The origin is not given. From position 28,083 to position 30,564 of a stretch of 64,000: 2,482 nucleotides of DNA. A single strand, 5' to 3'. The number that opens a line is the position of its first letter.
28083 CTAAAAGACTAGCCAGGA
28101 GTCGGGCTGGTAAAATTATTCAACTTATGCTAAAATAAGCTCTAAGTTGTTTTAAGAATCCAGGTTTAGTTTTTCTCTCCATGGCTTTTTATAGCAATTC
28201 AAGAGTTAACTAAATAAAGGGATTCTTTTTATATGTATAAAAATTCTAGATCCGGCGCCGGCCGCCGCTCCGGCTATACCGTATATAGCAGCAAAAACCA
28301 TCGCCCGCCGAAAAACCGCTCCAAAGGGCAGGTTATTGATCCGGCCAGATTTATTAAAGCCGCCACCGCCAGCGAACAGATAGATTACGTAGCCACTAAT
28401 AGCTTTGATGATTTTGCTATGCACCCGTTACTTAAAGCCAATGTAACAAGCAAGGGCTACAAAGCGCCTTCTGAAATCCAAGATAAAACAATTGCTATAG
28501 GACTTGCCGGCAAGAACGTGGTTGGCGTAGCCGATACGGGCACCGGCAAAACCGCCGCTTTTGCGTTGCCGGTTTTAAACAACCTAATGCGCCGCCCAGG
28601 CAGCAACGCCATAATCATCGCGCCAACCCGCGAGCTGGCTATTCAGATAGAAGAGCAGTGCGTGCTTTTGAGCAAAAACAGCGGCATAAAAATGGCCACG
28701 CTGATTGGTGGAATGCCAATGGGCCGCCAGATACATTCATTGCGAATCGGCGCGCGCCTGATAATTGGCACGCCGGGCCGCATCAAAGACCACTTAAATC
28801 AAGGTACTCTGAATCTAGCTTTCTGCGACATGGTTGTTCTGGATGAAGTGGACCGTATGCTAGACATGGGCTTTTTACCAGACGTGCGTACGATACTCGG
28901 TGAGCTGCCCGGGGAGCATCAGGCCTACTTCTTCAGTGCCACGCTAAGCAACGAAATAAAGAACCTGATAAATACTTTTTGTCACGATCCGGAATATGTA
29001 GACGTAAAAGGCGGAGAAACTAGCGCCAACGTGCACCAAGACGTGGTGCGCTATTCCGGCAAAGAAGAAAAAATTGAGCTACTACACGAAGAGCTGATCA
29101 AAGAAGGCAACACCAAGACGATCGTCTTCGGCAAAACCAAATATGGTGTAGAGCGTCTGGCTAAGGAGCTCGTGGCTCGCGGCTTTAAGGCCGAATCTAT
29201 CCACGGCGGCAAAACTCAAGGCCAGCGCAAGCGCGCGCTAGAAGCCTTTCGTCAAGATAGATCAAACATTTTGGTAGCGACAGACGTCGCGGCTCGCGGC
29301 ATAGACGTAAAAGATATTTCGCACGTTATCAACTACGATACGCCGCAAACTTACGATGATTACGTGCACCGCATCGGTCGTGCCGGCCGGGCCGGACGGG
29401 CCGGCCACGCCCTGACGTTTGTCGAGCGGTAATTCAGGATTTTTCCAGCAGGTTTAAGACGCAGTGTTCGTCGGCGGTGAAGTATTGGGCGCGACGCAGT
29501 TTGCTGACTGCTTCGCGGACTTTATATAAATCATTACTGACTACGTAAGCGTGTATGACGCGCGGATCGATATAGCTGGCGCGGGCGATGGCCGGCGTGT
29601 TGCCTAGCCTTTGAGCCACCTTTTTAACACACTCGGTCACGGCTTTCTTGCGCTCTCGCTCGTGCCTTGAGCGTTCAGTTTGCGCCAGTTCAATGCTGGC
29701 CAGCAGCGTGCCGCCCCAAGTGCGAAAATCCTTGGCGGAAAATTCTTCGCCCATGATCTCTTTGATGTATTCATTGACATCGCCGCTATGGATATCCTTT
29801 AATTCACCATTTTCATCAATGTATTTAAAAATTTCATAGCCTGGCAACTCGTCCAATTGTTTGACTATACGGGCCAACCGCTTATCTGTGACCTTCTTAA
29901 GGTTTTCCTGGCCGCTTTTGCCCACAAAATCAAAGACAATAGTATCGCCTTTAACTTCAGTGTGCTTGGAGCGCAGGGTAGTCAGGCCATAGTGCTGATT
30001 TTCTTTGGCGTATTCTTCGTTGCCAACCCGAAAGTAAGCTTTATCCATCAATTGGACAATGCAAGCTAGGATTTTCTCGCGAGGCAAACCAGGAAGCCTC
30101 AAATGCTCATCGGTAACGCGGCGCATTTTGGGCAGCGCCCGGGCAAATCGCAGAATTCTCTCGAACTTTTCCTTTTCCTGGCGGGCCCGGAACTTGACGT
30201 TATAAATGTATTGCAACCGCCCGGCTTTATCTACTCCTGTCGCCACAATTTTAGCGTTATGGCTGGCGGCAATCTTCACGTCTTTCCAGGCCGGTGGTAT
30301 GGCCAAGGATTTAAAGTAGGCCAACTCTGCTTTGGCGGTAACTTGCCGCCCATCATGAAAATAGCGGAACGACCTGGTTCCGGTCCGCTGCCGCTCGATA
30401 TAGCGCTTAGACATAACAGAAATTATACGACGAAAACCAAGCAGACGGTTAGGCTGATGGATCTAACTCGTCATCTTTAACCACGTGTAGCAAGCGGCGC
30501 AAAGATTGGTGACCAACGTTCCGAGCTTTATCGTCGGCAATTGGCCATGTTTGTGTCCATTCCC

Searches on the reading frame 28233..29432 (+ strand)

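Call 44: search_protein_families(library=pfam, proteins=[window:28233-29432:+], max_evalue=0.001)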
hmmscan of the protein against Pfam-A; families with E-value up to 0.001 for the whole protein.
window:28233-29432:+ (399 aa): 3 families
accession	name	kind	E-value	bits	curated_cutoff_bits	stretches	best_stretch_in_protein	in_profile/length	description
PF00270.35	DEAD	-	8.6e-45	152.9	26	1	81-244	2-166/167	DEAD/DEAH box helicase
PF00271.37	Helicase_C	-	1.1e-35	122.6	23.5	1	279-388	1-110/110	Helicase conserved C-terminal domain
PF04851.21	ResIII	-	0.00018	21.9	22.5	1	94-209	24-137/164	Type III restriction enzyme, res subunit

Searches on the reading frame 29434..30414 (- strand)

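Call 44: search_protein_families(library=pfam, proteins=[window:29434-30414:-], max_evalue=0.001)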
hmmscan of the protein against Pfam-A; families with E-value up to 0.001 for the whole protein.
window:29434-30414:- (326 aa): 2 families
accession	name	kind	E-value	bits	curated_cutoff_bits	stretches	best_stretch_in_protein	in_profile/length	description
PF01028.25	Topoisom_I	-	1.4e-41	142.8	23.7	1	74-278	3-201/228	Eukaryotic DNA topoisomerase I, catalytic core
PF21338.2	Top1B_N_bact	-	3e-14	52.9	27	1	16-62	2-49/49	Bacterial DNA topoisomerase IB, N-terminal domain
